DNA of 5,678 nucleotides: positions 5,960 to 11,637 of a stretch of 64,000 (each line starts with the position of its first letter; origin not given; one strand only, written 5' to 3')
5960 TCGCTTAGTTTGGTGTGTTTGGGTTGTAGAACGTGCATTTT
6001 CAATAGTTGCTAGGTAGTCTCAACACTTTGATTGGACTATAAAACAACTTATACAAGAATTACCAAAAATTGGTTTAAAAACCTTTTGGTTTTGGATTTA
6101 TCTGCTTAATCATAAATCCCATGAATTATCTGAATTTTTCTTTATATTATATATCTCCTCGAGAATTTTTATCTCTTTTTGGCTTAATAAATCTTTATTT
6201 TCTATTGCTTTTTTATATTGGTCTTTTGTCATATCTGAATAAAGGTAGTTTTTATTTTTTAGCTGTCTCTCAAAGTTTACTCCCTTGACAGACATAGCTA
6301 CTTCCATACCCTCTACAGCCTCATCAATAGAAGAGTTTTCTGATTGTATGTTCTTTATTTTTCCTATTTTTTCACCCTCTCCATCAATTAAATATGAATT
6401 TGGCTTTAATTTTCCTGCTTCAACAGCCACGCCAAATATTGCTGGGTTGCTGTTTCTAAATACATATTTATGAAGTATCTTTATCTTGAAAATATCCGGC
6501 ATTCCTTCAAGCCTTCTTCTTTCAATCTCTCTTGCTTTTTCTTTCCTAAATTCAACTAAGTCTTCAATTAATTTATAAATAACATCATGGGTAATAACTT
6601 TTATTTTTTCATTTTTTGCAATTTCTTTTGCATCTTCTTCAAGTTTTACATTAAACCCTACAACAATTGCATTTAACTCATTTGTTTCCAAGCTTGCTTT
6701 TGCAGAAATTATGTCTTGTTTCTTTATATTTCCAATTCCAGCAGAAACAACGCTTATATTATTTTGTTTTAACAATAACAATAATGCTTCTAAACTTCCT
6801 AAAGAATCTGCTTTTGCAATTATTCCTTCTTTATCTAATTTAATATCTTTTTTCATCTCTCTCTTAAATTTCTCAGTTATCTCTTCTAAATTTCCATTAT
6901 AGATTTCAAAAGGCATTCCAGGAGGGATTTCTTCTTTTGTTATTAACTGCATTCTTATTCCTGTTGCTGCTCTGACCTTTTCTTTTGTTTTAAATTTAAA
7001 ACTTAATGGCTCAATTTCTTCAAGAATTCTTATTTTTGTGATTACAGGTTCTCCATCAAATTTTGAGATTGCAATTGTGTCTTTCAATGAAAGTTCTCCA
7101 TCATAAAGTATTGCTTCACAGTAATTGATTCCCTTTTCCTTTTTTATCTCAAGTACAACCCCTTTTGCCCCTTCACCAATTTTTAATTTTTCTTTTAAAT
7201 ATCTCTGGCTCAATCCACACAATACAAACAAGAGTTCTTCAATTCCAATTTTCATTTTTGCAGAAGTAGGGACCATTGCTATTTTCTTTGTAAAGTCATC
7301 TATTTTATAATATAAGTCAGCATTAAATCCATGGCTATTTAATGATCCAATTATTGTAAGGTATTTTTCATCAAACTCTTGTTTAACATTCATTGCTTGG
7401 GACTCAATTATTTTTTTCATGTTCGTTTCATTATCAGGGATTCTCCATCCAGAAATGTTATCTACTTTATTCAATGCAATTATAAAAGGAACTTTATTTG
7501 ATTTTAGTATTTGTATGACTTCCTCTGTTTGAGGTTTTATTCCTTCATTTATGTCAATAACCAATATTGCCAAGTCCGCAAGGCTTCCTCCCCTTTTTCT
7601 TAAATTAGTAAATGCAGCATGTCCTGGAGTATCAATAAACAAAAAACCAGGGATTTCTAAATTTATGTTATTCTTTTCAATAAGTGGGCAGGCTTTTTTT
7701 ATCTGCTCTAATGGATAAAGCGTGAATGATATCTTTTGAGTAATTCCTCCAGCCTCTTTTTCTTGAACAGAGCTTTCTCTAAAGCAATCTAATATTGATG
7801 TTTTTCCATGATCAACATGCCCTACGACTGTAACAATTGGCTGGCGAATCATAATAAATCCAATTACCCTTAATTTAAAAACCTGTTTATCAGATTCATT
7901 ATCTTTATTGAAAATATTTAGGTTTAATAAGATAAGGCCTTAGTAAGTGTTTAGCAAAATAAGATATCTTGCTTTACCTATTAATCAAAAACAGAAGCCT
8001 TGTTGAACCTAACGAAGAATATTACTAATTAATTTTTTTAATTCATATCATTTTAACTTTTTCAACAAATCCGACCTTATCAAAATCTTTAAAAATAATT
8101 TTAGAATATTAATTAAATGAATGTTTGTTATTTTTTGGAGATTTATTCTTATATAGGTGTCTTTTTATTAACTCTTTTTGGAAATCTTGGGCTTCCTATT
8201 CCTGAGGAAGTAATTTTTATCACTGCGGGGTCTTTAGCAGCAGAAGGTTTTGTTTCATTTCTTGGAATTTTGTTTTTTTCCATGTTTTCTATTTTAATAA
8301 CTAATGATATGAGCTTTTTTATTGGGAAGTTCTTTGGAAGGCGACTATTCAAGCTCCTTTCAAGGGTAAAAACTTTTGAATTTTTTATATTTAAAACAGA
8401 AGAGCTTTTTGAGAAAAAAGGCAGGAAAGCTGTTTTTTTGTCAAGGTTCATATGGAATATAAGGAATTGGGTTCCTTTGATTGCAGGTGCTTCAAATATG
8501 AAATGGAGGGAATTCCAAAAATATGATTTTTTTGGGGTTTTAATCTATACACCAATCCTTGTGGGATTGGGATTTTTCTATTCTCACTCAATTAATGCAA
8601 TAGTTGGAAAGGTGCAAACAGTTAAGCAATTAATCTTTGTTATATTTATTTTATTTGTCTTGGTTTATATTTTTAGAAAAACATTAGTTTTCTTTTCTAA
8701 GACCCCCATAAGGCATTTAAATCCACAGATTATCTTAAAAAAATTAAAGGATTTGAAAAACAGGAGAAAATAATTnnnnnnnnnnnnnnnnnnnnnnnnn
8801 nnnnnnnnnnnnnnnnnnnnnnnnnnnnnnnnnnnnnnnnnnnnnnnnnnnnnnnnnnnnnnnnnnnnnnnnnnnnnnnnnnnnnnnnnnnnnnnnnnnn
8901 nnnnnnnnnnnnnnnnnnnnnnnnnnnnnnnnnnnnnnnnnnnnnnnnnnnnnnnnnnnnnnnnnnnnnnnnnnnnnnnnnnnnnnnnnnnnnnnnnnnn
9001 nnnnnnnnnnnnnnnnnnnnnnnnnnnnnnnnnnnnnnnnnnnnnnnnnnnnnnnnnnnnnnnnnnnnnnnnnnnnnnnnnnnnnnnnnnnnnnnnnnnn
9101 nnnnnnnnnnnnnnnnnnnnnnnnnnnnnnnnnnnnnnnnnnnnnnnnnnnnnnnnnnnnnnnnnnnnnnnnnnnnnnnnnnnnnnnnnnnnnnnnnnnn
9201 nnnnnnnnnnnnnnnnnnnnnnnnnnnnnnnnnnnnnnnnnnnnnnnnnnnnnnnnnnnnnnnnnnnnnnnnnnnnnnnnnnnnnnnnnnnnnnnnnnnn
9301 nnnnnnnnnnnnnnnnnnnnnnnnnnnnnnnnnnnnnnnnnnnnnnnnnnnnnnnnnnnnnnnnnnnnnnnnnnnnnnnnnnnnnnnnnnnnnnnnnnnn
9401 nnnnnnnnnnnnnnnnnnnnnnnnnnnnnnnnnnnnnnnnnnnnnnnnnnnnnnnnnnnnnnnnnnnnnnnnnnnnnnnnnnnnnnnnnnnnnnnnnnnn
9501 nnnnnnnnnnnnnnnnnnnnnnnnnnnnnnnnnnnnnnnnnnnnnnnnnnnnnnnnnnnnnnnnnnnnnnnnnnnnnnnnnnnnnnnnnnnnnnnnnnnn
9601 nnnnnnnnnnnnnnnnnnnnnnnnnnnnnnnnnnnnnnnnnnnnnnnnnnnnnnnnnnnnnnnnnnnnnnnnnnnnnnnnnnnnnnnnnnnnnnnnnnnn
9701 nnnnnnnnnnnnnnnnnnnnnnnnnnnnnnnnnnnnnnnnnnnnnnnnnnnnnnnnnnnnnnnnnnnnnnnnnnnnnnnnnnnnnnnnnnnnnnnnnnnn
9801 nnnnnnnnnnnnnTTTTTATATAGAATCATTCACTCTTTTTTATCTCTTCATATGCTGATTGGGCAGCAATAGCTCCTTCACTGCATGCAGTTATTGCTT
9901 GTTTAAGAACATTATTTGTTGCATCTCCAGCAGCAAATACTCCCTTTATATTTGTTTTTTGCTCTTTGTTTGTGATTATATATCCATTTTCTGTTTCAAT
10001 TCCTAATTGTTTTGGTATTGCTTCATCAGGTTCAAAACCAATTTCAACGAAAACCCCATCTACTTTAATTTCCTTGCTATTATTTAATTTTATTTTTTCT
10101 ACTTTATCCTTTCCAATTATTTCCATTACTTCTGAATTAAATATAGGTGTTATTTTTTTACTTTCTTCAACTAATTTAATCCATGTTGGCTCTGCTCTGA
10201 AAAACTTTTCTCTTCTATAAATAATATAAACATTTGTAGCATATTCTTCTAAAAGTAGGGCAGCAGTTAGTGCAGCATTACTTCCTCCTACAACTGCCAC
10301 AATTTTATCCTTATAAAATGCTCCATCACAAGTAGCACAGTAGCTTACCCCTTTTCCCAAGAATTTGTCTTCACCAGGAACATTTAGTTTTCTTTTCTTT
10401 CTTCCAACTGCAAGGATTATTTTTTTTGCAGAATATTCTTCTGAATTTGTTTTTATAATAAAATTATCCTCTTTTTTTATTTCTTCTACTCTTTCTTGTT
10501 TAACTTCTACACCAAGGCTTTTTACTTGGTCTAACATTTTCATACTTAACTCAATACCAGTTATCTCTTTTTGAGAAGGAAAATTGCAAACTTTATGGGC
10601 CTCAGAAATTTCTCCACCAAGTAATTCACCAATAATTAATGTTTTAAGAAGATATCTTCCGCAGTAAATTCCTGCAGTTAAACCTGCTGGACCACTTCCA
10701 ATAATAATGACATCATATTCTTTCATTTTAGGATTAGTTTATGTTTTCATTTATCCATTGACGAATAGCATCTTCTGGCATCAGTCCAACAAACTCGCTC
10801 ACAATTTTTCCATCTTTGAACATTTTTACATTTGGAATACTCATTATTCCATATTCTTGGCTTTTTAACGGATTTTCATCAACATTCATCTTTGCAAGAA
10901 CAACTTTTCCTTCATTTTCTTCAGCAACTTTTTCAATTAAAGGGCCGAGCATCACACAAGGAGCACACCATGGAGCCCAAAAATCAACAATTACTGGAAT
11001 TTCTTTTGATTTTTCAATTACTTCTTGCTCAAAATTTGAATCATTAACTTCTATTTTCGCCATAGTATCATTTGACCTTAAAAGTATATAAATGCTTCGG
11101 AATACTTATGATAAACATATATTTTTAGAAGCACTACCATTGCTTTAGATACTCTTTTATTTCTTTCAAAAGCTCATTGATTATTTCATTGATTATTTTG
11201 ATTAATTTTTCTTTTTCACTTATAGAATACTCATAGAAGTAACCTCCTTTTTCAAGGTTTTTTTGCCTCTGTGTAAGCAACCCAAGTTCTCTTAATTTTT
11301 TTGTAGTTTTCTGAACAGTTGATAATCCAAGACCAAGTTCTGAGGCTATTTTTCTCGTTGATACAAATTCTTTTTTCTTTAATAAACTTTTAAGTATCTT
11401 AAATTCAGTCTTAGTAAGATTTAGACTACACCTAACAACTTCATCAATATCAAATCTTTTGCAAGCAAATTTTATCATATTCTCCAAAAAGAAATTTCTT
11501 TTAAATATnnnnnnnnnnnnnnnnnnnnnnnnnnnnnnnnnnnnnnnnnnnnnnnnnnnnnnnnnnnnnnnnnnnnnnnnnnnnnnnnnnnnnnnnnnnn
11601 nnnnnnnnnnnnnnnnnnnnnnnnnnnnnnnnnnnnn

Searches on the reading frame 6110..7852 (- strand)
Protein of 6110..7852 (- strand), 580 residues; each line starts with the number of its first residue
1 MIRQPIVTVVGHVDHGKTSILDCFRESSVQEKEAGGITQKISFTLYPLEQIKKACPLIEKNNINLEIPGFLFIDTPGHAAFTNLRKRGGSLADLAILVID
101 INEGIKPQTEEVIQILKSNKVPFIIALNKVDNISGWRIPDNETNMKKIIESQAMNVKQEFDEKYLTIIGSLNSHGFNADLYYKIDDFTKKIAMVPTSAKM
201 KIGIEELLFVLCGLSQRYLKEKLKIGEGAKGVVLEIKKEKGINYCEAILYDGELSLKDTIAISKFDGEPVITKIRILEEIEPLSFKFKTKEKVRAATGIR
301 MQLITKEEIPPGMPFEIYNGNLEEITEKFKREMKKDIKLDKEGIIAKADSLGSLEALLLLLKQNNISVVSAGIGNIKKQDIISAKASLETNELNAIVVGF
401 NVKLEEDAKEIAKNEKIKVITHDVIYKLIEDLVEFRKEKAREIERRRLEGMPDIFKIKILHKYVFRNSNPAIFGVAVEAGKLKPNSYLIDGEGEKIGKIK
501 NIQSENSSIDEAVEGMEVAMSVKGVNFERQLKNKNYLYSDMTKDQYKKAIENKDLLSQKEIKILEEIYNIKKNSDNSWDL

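Call 72: search_protein_families(library=pfam, proteins=[window:6110-7852:-], max_evalue=0.0001)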
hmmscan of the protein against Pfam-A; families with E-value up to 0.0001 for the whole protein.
window:6110-7852:- (580 aa): 5 families
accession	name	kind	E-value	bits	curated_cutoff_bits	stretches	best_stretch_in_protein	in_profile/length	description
PF00009.33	GTP_EFTU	-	9.3e-35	120.4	26.5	1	6-211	5-182/188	Elongation factor Tu GTP binding domain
PF11987.13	IF-2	-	1e-22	80.7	27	1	326-432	12-116/117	Translation-initiation factor 2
PF14578.12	GTP_EFTU_D4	-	2.8e-22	78.8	23.8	1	456-538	4-86/86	Elongation factor Tu domain 4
PF01926.29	MMR_HSR1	-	2.4e-09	37.8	21.9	1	7-129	2-113/113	50S ribosome-binding GTPase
PF03144.31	GTP_EFTU_D2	-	1.9e-05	25.5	30.3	0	474-528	5-64/73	Elongation factor Tu domain 2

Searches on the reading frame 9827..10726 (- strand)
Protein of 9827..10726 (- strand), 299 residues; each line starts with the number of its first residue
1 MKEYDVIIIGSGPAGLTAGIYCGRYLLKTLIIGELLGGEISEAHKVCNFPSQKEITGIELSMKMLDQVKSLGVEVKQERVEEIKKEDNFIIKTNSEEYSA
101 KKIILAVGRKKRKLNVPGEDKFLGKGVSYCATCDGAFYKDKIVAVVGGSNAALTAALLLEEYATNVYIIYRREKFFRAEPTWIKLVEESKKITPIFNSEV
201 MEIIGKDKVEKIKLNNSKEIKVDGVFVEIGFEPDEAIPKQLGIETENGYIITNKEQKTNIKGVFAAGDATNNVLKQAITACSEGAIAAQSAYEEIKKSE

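Call 72: search_protein_families(library=pfam, proteins=[window:9827-10726:-], max_evalue=0.0001)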
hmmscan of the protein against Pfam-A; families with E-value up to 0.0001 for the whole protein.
window:9827-10726:- (299 aa): 8 families
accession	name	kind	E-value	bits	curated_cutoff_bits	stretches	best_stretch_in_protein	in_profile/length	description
PF07992.20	Pyr_redox_2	-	1.4e-51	176.1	26.1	1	4-284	1-291/291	Pyridine nucleotide-disulphide oxidoreductase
PF13738.12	Pyr_redox_3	-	2.5e-27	96.4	30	1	76-267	100-305/305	Pyridine nucleotide-disulphide oxidoreductase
PF00070.33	Pyr_redox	-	7.5e-07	30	22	1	143-215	2-80/82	Pyridine nucleotide-disulphide oxidoreductase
PF00890.30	FAD_binding_2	-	1.9e-06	27.8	20.4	0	5-32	1-28/414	FAD binding domain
PF03486.20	HI0933_like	-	2.7e-06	27.5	50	0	62-109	113-164/244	HI0933-like protein Rossmann domain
PF12831.13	FAD_oxidored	-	1.5e-05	24.9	27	0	5-43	1-41/416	FAD dependent oxidoreductase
PF01946.23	Thi4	-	1.8e-05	24.6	26.2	0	3-34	17-49/235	Thi4 family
PF01494.25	FAD_binding_3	-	2.9e-05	23.9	22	0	3-24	1-22/349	FAD binding domain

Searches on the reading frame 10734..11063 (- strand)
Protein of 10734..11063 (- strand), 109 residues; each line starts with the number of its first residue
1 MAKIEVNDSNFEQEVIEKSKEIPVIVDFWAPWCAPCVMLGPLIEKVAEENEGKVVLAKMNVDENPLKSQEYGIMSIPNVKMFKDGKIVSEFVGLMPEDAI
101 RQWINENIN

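Call 91: search_protein_families(library=pfam, proteins=[window:10734-11063:-], max_evalue=0.001)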
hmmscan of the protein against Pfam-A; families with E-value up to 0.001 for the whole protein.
window:10734-11063:- (109 aa): 4 families
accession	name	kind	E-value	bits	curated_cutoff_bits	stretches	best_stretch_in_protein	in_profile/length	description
PF00085.26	Thioredoxin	-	1.9e-28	98.9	23.5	1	4-106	3-103/103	Thioredoxin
PF13098.12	Thioredoxin_2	-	3.6e-06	27.7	27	1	19-104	3-104/104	Thioredoxin-like domain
PF13192.12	Thioredoxin_3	-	4.7e-06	27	24.8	1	30-104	7-75/76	Thioredoxin domain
PF14595.12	Thioredoxin_9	-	0.00046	20.5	25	1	13-81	33-103/129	Thioredoxin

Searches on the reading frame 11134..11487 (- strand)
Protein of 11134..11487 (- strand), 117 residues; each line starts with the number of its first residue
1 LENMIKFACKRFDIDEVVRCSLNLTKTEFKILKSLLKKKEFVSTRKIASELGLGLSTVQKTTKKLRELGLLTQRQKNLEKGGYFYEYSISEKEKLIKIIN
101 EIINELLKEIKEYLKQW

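Call 91: search_protein_families(library=pfam, proteins=[window:11134-11487:-], max_evalue=0.001)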
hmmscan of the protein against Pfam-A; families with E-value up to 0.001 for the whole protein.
window:11134-11487:- (117 aa): 11 families
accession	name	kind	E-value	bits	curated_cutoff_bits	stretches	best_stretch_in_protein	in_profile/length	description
PF21984.2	DnaD_N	-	6.8e-10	39.5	27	1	20-100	10-95/101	DnaD N-terminal domain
PF13730.12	HTH_36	-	5.6e-08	32.9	25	1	22-71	1-55/55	Helix-turn-helix domain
PF01978.25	TrmB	-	1.3e-07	31.7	25.6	1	21-82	3-59/68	Sugar-specific transcriptional regulator TrmB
PF13412.12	HTH_24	-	4.2e-06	26.7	21.9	1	24-71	1-47/48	Winged helix-turn-helix DNA-binding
PF08279.18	HTH_11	-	5.8e-06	26.5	25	1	28-70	2-44/55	HTH domain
PF01325.25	Fe_dep_repress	-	1.2e-05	25.9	26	1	35-73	16-54/60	Iron dependent repressor, N-terminal DNA binding domain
PF02002.24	TFIIE_alpha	-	1.4e-05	25.3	22.9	1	16-115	5-101/105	TFIIE alpha subunit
PF01047.28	MarR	-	0.00026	21.3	24.6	1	24-76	1-52/59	MarR family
PF05732.17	RepL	-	0.0004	20.4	20.3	1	28-75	61-109/164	Firmicute plasmid replication protein (RepL)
PF13463.12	HTH_27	-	0.00058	20.5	22.2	1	24-86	1-63/68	Winged helix DNA-binding domain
PF25212.1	HVO_A0114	-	0.00061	20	27.6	0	23-78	19-73/84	HVO_A0114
